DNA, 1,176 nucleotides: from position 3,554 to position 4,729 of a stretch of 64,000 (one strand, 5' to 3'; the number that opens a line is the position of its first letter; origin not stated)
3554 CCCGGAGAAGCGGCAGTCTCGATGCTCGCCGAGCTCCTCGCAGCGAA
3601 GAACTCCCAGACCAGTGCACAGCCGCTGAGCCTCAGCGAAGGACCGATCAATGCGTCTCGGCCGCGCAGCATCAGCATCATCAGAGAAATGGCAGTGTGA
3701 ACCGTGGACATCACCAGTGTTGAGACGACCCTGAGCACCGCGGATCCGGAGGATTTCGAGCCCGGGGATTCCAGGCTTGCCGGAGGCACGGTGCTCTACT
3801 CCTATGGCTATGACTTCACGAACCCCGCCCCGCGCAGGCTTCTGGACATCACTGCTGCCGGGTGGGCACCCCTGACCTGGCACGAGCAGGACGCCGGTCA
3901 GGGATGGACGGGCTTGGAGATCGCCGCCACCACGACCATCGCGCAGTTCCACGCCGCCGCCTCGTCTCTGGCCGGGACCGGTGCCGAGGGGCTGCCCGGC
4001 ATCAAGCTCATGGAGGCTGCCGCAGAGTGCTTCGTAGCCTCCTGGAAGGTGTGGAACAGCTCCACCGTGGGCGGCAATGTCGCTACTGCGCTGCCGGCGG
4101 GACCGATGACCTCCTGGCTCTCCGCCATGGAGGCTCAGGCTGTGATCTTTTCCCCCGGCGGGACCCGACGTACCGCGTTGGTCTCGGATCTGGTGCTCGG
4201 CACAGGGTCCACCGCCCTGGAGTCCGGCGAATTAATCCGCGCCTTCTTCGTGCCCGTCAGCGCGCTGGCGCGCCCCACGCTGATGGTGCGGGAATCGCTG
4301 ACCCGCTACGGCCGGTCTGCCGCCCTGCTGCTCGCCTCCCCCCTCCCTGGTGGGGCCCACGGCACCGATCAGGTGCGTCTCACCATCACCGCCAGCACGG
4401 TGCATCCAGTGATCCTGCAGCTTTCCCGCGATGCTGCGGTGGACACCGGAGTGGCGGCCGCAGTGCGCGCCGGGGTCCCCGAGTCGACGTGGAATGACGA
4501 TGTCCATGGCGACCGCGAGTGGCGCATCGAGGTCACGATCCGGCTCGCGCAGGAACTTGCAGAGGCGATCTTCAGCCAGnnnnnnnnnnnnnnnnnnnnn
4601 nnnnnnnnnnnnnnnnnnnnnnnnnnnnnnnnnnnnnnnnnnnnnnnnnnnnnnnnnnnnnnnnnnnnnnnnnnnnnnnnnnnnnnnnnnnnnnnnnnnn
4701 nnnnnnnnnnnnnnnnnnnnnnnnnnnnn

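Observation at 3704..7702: Single-polypeptide xanthine-dehydrogenase-family enzyme with CoxM-CoxS-CoxL (FAD-FeS-Moco) domain order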

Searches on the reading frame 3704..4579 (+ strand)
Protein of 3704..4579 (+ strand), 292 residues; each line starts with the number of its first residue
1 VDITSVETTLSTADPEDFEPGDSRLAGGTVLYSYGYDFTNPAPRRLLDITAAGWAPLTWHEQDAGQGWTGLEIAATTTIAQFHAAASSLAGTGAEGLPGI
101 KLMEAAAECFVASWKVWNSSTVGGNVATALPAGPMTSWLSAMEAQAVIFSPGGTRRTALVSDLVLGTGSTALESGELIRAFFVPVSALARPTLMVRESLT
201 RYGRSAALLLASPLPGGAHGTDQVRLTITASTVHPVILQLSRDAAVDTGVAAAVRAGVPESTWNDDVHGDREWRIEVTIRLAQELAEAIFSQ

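Call 24: search_solved_structures(query=A2, max_evalue=1, show_alignments=3)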
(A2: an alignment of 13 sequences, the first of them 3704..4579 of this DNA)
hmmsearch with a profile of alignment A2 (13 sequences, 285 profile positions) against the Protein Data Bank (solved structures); distinct sequences matched with E-value up to 1: 36.
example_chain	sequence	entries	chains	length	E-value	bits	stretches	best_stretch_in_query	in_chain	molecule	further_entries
8uem_B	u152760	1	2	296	9.1e-11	44.4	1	84-275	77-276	Carbon monoxide dehydrogenase medium chain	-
7dqx_E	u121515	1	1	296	1.2e-09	40.7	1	96-277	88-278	6-hydroxypseudooxynicotine dehydrogenase complex subunit alpha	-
7dqx_B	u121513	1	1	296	1.2e-09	40.7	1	96-277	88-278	6-hydroxypseudooxynicotine dehydrogenase complex subunit alpha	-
1t3q_C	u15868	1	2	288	1.7e-07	33.7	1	102-278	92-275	quinoline 2-oxidoreductase medium subunit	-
3hrd_C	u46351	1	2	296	1.1e-06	31.1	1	101-195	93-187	Nicotinate dehydrogenase FAD-subunit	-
1jro_A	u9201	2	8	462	1.2e-06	30.9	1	67-186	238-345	xanthine dehydrogenase, chain A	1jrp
2w3r_A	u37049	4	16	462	1.2e-06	30.9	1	67-186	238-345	XANTHINE DEHYDROGENASE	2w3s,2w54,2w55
1ffu_C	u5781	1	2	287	1.7e-06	30.4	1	99-275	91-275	CUTM, FLAVOPROTEIN OF CARBON MONOXIDE DEHYDROGENASE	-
1ffv_C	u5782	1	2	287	1.8e-06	30.3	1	99-275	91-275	CUTM, FLAVOPROTEIN OF CARBON MONOXIDE DEHYDROGENASE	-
1n5w_C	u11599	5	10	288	2.4e-06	29.9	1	108-188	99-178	Carbon monoxide dehydrogenase medium chain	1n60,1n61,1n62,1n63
1zxi_C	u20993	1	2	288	2.5e-06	29.9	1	108-187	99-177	Carbon monoxide dehydrogenase medium chain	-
4zoh_B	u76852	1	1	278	7.1e-05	25.1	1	113-276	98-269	Putative oxidoreductase FAD-binding subunit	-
5g5g_B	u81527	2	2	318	8.2e-05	24.9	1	133-185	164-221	PUTATIVE XANTHINE DEHYDROGENASE YAGR MOLYBDENUM-BINDING SU SUBUNIT | Aldehyde oxidoreductase FAD-binding subunit PaoB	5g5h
5y6q_B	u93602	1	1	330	0.0011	21.2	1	126-200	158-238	Aldehyde oxidase medium subunit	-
3etr_B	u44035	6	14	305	0.0091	18.2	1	68-186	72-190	Xanthine dehydrogenase/oxidase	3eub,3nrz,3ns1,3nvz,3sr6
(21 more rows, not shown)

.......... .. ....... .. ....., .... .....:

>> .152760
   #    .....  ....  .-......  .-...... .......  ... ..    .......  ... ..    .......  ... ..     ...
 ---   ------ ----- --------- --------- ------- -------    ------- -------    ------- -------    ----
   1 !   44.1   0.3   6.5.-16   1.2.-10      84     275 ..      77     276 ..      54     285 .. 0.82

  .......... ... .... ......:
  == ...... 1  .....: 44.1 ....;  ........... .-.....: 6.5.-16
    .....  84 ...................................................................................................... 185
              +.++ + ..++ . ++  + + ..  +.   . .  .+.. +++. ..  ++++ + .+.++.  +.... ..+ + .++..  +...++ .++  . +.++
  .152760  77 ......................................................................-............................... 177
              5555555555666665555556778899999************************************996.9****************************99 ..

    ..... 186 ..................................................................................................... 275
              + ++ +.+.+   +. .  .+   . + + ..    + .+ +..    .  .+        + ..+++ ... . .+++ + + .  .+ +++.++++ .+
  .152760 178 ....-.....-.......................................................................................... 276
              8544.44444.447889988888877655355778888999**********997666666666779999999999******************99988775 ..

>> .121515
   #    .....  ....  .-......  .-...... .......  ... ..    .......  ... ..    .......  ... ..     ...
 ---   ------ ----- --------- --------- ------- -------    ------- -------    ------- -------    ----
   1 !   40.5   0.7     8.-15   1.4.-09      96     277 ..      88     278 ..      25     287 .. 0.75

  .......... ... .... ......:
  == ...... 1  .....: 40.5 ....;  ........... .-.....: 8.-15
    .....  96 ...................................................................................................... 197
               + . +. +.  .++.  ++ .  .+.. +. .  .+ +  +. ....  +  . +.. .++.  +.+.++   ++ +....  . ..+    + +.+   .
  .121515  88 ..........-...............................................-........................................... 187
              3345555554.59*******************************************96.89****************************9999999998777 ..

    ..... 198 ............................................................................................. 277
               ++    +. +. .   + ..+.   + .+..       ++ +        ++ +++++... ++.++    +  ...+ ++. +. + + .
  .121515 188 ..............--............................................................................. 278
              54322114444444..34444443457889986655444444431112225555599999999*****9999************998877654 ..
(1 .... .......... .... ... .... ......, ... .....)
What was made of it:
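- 3704..4579 (+): CoxM-type FAD-binding domain, residues 1-292. FAD motifs are 26-AGGTV-30 and 121-TVGGN-125. Profile hits to CoxM, KdhM and QorM (call 24).
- Checked: Even so, a profile of the N-terminal 292 residues hits CoxM, KdhM, QorM and other FAD subunits in the PDB (E = 9e-11 to 1e-6, call 24).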

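Call 31: find_related_loci(query=A2, collection=genome_contigs, flank=6000)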
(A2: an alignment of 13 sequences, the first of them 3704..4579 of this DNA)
Query A2 (292 aa) in genome_contigs; peptide patterns used: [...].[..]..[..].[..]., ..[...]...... (x = any residue, [..] = any of these).
600 stretches matched a pattern (row limit reached: there are more); 550 encode a relative of the query (tblastn E <= 1e-3); the best 80 are kept; 80 distinct loci.
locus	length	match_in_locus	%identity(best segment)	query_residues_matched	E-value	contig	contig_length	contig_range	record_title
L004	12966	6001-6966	65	1-289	4e-124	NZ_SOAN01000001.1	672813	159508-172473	Nesterenkonia aurantiaca strain DSM 27373 Ga0310556_101, whole genome shotgun sequence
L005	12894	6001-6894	61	1-292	7e-105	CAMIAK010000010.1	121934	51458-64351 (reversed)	MAG: uncultured Nesterenkonia sp. isolate Qee3QrmAqo_bin.4.MAG genome assembly, contig: NODE_24_length_121934_cov_13.730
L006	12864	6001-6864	61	1-285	6e-102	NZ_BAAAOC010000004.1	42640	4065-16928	Nesterenkonia flava strain JCM 14814 sequence04, whole genome shotgun sequence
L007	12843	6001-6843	61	1-289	2e-100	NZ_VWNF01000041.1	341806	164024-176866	Nesterenkonia ebinurensis strain MD2 NODE_4, whole genome shotgun sequence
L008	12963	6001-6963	67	1-289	3e-121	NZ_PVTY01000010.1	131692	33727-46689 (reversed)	Nesterenkonia sandarakina strain CG 35 Ga0105837_110, whole genome shotgun sequence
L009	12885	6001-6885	49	1-292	3e-75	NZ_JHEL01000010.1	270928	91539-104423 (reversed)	Curtobacterium sp. S6 CURSPS6_10_1, whole genome shotgun sequence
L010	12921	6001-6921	50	1-291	1e-74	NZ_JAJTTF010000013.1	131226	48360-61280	Microbacterium sp. Au-Mic1 contig_13_len_131226, whole genome shotgun sequence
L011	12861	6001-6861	48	1-285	1e-71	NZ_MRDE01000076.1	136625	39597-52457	Tersicoccus phoenicis strain 1p05MA scaffold78_cov357_read201, whole genome shotgun sequence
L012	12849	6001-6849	51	1-285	2e-71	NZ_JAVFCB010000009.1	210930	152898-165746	Microbacterium capsulatum strain ASV81 Scaffold9, whole genome shotgun sequence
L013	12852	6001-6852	49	1-285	2e-69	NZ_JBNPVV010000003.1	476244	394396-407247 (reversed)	Microbacterium sp. ZKA21 Ga0506665_03, whole genome shotgun sequence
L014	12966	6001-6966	45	1-285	3e-70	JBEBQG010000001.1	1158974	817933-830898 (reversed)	MAG: Microbacterium hydrocarbonoxydans isolate T1.bin.22 NODE_2_length_1158974_cov_39.714729, whole genome shotgun seque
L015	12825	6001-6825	44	1-285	9e-65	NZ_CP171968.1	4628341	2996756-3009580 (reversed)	Arthrobacter sp. UC242_113 chromosome, complete genome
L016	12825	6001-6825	47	1-285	8e-63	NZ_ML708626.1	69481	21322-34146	Kocuria coralli strain SCSIO 13007 Scaffold17, whole genome shotgun sequence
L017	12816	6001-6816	43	1-285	4e-62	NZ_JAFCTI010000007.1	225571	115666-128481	Pseudarthrobacter sp. DSP2-3-2b1 NODE_7_length_225571_cov_13.344878, whole genome shotgun sequence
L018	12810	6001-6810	43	1-285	9e-62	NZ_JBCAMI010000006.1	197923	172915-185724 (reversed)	Arthrobacter nanjingensis strain A33 contig6, whole genome shotgun sequence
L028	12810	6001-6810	42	1-285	9e-60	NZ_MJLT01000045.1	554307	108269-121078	Arthrobacter sp. SW1 SW1_scaffold_5, whole genome shotgun sequence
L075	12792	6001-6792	40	1-285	1e-50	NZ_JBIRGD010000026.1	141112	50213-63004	Streptomyces sp. NPDC018019 NPDC018019_256_F7.ctg-0026, whole genome shotgun sequence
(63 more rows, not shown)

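Call 34: predict_structure(alignment_id=A3)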
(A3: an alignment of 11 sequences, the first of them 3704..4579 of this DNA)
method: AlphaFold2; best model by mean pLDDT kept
length: 292 residues; sequences in the alignment: 11
mean_pLDDT: 81.6   pTM: 0.85
mean pLDDT of the five models: 81.6, 79.5, 78.6, 78.4, 76.7
residues with pLDDT >= 90: 126; 70-90: 100; 50-70: 54; < 50: 12
segments of 3 or more residues with pLDDT < 50: 1-4, 30-36
pLDDT, mean of each block of 10 residues (from residue 1): 54 69 57 45 63 86 73 92 95 94 91 72 81 84 93 89 87 85 95 87 75 74 89 91 88 92 76 92 94 85
secondary structure, 60 per line:
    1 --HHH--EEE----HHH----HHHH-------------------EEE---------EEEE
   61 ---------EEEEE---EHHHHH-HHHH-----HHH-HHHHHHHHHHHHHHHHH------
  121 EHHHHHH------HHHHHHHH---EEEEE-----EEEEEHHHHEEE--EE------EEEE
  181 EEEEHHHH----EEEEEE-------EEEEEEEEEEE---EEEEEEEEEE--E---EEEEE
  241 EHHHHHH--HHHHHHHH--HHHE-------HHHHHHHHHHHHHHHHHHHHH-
elements in order: E8-10 H22-25 E45-47 E57-60 E70-74 H79-83 H85-88 H98-114 H122-127 H134-141 E145-149 E155-159 H160-163 E164-166 E177-184 H185-188 E193-198 E206-216 E220-229 E236-241 H242-247 H250-257 H271-291

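Call 41: fold_search(model_id=the predicted structure, library=pdb)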
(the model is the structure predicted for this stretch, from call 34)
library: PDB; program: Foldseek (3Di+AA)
matches with E <= 10: 335; with E <= 0.001: 81
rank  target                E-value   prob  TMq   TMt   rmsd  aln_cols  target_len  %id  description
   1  1t3q_C                8.1e-13  1.00  0.64  0.66   5.0       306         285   17  Crystal structure of quinoline 2-Oxidoreductase from Pseudomonas Putida 86 (released 2004-09-14)
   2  1ffv_C                2.7e-12  1.00  0.67  0.68   5.0       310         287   21  CARBON MONOXIDE DEHYDROGENASE FROM HYDROGENOPHAGA PSEUDOFLAVA (released 2000-09-15)
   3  1ffu_C                3.6e-12  1.00  0.67  0.68   5.1       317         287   21  CARBON MONOXIDE DEHYDROGENASE FROM HYDROGENOPHAGA PSEUDOFLAVA WHICH LACKS THE MO-PYRANOPTERIN MOIETY OF THE MOLYBDENUM (released 2000-09-15)
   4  1zxi_F                9.7e-12  1.00  0.68  0.69   4.3       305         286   21  Reconstituted CO dehydrogenase from Oligotropha carboxidovorans (released 2005-10-11)
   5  1rm6_B                1.2e-11  1.00  0.70  0.64   4.9       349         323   18  Structure of 4-hydroxybenzoyl-CoA reductase from Thauera aromatica (released 2004-12-21)
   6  1n60_C                3.8e-11  1.00  0.69  0.70   4.4       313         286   21  Crystal Structure of the Cu,Mo-CO Dehydrogenase (CODH); Cyanide-inactivated Form (released 2002-12-18)
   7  1zxi_C                4.8e-11  1.00  0.69  0.70   4.5       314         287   20  Reconstituted CO dehydrogenase from Oligotropha carboxidovorans (released 2005-10-11)
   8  1n61_C                9.2e-11  1.00  0.67  0.68   4.8       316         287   20  Crystal Structure of the Cu,Mo-CO Dehydrogenase (CODH); Dithionite reduced state (released 2002-12-18)
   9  4zoh_B                1.0e-10  1.00  0.58  0.61   4.2       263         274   18  Crystal structure of glyceraldehyde oxidoreductase (released 2016-02-03)
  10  7dqx_E                2.1e-10  1.00  0.70  0.69   4.5       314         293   19  Crystal structure of xanthine dehydrogenase family protein (released 2022-01-26)
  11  8uem_B                2.7e-10  1.00  0.60  0.60   5.8       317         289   20  The CryoEM structure of the high affinity Carbon monoxide dehydrogenase from Mycobacterium smegmatis (released 2024-10-16)
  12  2w3r_A                3.2e-10  1.00  0.67  0.46   4.8       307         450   17  Crystal Structure of Xanthine Dehydrogenase (desulfo form) from Rhodobacter capsulatus in complex with hypoxanthine (released 2008-12-23)
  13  1jro_A                5.2e-09  1.00  0.67  0.46   4.7       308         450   17  Crystal Structure of Xanthine Dehydrogenase from Rhodobacter capsulatus (released 2002-01-11)
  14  3hrd_C                5.5e-09  1.00  0.65  0.65   4.8       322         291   16  Crystal structure of nicotinate dehydrogenase (released 2009-06-30)
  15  5g5g_B                8.3e-09  1.00  0.60  0.56   6.1       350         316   17  Escherichia coli Periplasmic Aldehyde Oxidase (released 2016-09-28)
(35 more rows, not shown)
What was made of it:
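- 3704..4579 (+): AF2 model plus Foldseek (calls 34, 41).
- On Xanthine oxidase / molybdenum hydroxylase family: The fold matches QorM, CutM and CoxM (call 41).
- Closest known: Three-subunit CoxMSL/CutMSL, QorMSL and KdhMSL molybdenum hydroxylases. Same: The FAD domain is closest in sequence profile and in fold to these medium subunits (calls 24, 41).
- Checked: An AF2 model of these residues (pLDDT 81.6, pTM 0.85, call 34) superposes over its whole length on QorM, CutM, CoxM and HcrB (Foldseek E = 1e-12 to 1e-10, TM 0.64-0.70, call 41).
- The whole-domain fold matches flavin-bearing medium subunits (call 41).
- Tried and rejected: A 13-sequence profile and an AF2/Foldseek comparison then recovered the medium subunits clearly (calls 24, 41), so I rejected that idea.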

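Call 42: search_protein_representatives(protein=window:3704-4579:+)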
Query: 292 residues. Proteins with E-value up to 0.001 (for the whole library): 1039; up to 1e-10: 168; up to 1e-30: 18. The best 150 are listed.
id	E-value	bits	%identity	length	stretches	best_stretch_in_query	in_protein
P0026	7.5e-82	291.1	56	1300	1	1-284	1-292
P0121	2.6e-69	250.0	50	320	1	1-287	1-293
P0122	2.9e-60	220.3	49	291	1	1-286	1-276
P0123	1.7e-59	217.7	52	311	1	1-287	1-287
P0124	4.7e-44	167.1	45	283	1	13-286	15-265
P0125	1.1e-42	162.6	44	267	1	1-288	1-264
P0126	2.2e-42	161.7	44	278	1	11-288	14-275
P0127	6.7e-38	146.9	43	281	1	17-285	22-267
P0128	1.8e-34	135.7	41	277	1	16-286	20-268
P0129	3.5e-34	134.7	44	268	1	2-288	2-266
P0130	5.0e-34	134.2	39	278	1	4-286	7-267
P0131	2.1e-33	132.2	40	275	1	19-286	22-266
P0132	4.7e-33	131.0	40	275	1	2-287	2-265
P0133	1.2e-32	129.7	39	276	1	3-288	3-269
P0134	9.1e-32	126.8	42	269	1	19-286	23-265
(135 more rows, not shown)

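Call 66: search_protein_families(library=pfam, proteins=[L028:804-2180:-, L028:2454-3032:+, L028:3039-4622:+, L028:4648-5871:+, L028:10849-11511:-, L075:3575-4783:+, L075:4900-5325:+, L075:10164-10760:+, L075:10884-11915:-, L075:438-1262:-], max_evalue=0.0001)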
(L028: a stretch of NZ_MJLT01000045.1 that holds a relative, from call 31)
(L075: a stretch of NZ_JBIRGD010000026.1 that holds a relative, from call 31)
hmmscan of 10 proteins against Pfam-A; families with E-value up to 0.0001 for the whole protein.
L028:804-2180:- (458 aa): 2 families
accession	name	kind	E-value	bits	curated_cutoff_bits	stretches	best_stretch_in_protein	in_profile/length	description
PF01979.26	Amidohydro_1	-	2.4e-54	185.3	25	1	65-407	1-323/345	Amidohydrolase family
PF07969.17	Amidohydro_3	-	6.4e-15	56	29.7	1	106-408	151-457/472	Amidohydrolase family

L028:2454-3032:+ (192 aa): 2 families
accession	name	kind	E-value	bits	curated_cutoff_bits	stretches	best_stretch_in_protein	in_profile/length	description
PF00383.29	dCMP_cyt_deam_1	-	4.7e-26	91.1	25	1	36-133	4-101/102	Cytidine and deoxycytidylate deaminase zinc-binding region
PF14437.12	MafB19-deam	-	6.8e-16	58.9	27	1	45-143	12-110/142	MafB19-like deaminase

L028:3039-4622:+ (527 aa): 1 family
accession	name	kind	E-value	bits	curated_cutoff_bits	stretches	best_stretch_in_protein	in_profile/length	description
PF00860.26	Xan_ur_permease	-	4e-26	92.1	27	1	75-480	6-386/389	Permease family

L028:4648-5871:+ (407 aa): 2 families
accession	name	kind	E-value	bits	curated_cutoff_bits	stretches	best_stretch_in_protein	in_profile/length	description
PF13478.12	XdhC_C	-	5.8e-35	121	29.7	1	227-372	2-125/125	XdhC Rossmann domain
PF02625.21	XdhC_CoxI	-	3.7e-22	78.5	24.3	1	16-80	4-68/68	XdhC and CoxI family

L028:10849-11511:- (220 aa): 1 family
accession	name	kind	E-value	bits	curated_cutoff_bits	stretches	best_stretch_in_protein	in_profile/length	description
PF12804.13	NTP_transf_3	-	7.7e-32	111.1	27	1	29-192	1-157/160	MobA-like NTP transferase domain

L075:3575-4783:+ (402 aa): 0 families

L075:4900-5325:+ (141 aa): 0 families

L075:10164-10760:+ (198 aa): 1 family
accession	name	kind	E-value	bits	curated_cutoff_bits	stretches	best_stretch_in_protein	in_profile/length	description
PF00300.27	His_Phos_1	-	9.5e-52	175.9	21.7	1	4-195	1-193/194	Histidine phosphatase superfamily (branch 1)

L075:10884-11915:- (343 aa): 4 families
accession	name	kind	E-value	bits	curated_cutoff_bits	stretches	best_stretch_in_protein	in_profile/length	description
PF06723.19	MreB_Mbl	-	1.9e-100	336.3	27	1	11-331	2-321/327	MreB/Mbl protein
PF14450.12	FtsA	-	3.4e-07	31.1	31.8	0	163-201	5-43/127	Cell division protein FtsA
PF00022.25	Actin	-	2e-06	27.1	27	0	13-211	7-199/410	Actin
PF11104.14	PilM_2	-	2.2e-05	24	27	0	287-317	278-308/340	Type IV pilus assembly protein PilM;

L075:438-1262:- (274 aa): 4 families
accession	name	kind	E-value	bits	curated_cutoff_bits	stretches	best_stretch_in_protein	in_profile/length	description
PF12697.13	Abhydrolase_6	-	8.3e-17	63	26.3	1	43-267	1-216/217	Alpha/beta hydrolase family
PF00561.26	Abhydrolase_1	-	6.2e-14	52.7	25.8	1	41-150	1-112/245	alpha/beta hydrolase fold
PF12146.15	Hydrolase_4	-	7.7e-08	32.4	27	1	42-141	6-111/239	Serine aminopeptidase, S33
PF00975.26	Thioesterase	-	8.1e-06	26.7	26.4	1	55-131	15-91/226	Thioesterase domain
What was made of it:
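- A fused Arthrobacter locus sits with deaminases, a permease, XdhC and a MocA-like gene (call 66). The Streptomyces fused locus L075 shows no obvious purine context (call 66).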
